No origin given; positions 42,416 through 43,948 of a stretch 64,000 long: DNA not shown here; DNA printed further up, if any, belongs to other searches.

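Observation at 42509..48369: OST fusion is followed by a membrane-anchored S8 subtilase and a 1465-aa beta-helix surface protein: candidate surface-glycoprotein maturation module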

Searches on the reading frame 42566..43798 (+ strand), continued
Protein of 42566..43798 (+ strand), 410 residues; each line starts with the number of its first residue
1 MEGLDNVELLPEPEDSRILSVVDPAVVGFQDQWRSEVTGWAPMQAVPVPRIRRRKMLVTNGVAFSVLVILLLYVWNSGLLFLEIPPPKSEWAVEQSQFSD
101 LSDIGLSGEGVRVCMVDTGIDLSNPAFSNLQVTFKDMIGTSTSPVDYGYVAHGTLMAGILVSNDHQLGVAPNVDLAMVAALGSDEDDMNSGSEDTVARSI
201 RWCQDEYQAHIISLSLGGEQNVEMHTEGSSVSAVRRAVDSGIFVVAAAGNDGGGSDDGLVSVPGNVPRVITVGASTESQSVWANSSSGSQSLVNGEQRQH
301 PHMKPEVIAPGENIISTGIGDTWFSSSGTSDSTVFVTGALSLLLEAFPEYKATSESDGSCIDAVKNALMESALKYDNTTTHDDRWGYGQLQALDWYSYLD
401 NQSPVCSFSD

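Call 77: fold_search(model_id=the predicted structure, library=pdb)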
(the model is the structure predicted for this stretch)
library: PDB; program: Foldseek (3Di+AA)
matches with E <= 10: 1136; with E <= 0.001: 333
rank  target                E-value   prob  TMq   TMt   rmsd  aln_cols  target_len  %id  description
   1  1sud                  4.4e-23  1.00  0.60  0.89   2.5       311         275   30  CALCIUM-INDEPENDENT SUBTILISIN BY DESIGN (released 1994-01-31)
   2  1st2                  8.0e-23  1.00  0.60  0.88   2.7       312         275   29  THE THREE-DIMENSIONAL STRUCTURE OF BACILLUS AMYLOLIQUEFACIENS SUBTILISIN AT 1.8 ANGSTROMS AND AN ANALYSIS OF THE STRUCTU (released 1991-07-15)
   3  1s02                  9.0e-23  1.00  0.60  0.89   2.5       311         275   30  EFFECTS OF ENGINEERED SALT BRIDGES ON THE STABILITY OF SUBTILISIN BPN' (released 1992-01-15)
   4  2sni_E                1.0e-22  1.00  0.60  0.89   2.5       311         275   30  STRUCTURAL COMPARISON OF TWO SERINE PROTEINASE-PROTEIN INHIBITOR COMPLEXES. EGLIN-C-SUBTILISIN CARLSBERG AND CI-2-SUBT (released 1988-09-07)
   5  1v5i_A                1.1e-22  1.00  0.61  0.89   2.4       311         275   30  Crystal structure of serine protease inhibitor POIA1 in complex with subtilisin BPN' (released 2005-03-08)
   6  1sbi                  1.3e-22  1.00  0.60  0.88   2.7       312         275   30  SUBTILISIN BPN' 8397 (E.C. 3.4.21.14) MUTANT (M50F, N76D, G169A, Q206C, N218S) (released 1995-12-07)
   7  1sbh                  1.9e-22  1.00  0.60  0.88   2.7       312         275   30  SUBTILISIN BPN' 8397+1 (E.C. 3.4.21.14) MUTANT (M50F, N76D, G169A, Q206C, N218S, K256Y) (released 1995-12-07)
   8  1lw6_E                2.0e-22  1.00  0.60  0.86   2.5       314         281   30  Crystal Structure of the Complex of Subtilisin BPN' with Chymotrypsin Inhibitor 2 at 1.5 Angstrom Resolution (released 2002-08-21)
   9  1ak9                  2.2e-22  1.00  0.61  0.89   2.4       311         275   30  SUBTILISIN MUTANT 8321 (released 1997-11-12)
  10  1sub                  2.2e-22  1.00  0.60  0.89   2.4       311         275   30  CALCIUM-INDEPENDENT SUBTILISIN BY DESIGN (released 1994-01-31)
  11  1sel_A                2.7e-22  1.00  0.60  0.89   2.5       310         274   26  CRYSTAL STRUCTURE OF SELENOSUBTILISIN AT 2.0-ANGSTROMS RESOLUTION (released 1993-10-31)
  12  1s01                  3.2e-22  1.00  0.60  0.89   2.5       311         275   30  LARGE INCREASES IN GENERAL STABILITY FOR SUBTILISIN BPN(PRIME) THROUGH INCREMENTAL CHANGES IN THE FREE ENERGY OF UNFOLDI (released 1990-10-15)
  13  1mee_A                3.4e-22  1.00  0.61  0.89   2.5       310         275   27  THE COMPLEX BETWEEN THE SUBTILISIN FROM A MESOPHILIC BACTERIUM AND THE LEECH INHIBITOR EGLIN-C (released 1992-10-15)
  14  1a2q                  3.4e-22  1.00  0.60  0.89   2.5       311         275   30  SUBTILISIN BPN' MUTANT 7186 (released 1998-04-29)
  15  1y4d_E                3.6e-22  1.00  0.61  0.89   2.4       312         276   30  Crystal structure of the complex of subtilisin BPN' with chymotrypsin inhibitor 2 M59R/E60S mutant (released 2005-05-17)
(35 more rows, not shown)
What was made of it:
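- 42566..43798 (+): S8 subtilisin-family serine protease, 410 aa, predicted type II membrane protein. Foldseek finds BPN' with TM 0.89 and 30% identity (call 77).
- S8 fold: BPN' TM 0.89 and 30% identity (call 77). The S8 fold is that of broad-specificity true subtilisins (call 77).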
